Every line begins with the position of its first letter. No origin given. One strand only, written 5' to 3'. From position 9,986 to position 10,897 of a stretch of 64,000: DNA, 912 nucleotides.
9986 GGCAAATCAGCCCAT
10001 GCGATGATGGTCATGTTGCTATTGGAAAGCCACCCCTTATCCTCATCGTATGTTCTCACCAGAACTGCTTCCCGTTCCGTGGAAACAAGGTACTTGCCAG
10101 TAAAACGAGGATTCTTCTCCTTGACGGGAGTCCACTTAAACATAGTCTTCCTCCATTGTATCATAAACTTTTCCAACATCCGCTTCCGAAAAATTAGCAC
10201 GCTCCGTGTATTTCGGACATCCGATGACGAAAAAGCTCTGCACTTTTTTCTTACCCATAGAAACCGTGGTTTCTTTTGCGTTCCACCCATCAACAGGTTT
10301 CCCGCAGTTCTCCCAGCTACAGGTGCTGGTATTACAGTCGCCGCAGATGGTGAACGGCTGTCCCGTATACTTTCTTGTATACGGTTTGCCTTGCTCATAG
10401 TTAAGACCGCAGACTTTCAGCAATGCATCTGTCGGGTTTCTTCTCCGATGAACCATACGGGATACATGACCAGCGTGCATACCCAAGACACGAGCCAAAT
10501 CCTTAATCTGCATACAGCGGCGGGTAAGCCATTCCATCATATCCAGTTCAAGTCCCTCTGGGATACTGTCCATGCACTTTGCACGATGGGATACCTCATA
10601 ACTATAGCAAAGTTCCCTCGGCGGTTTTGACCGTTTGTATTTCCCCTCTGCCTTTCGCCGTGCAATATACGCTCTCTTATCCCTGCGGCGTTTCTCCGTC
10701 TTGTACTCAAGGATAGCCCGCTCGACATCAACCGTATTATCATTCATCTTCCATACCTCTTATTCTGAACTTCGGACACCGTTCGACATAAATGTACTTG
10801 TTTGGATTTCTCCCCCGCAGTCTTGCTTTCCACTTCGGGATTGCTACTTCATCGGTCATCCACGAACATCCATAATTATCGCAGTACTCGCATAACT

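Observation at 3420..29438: Solitary I-C-like repeats sit in sense orientation 15-33 nt upstream of the start codons of at least five genes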

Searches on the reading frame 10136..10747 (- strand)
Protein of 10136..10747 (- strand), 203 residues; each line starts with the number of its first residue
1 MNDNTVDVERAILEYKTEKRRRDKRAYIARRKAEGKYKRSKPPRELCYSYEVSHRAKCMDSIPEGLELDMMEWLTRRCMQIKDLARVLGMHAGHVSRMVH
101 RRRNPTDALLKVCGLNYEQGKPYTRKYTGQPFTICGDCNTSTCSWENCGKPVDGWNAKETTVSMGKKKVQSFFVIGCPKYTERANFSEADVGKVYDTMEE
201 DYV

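Call 57: search_protein_families(library=pfam, proteins=[window:10136-10747:-], max_evalue=0.01)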
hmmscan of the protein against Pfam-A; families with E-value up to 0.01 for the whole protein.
window:10136-10747:- (203 aa): 1 family
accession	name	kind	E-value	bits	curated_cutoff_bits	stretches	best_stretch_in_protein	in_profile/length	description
PF13443.12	HTH_26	-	0.0046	17.6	22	1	76-113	8-47/63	Cro/C1-type HTH DNA-binding domain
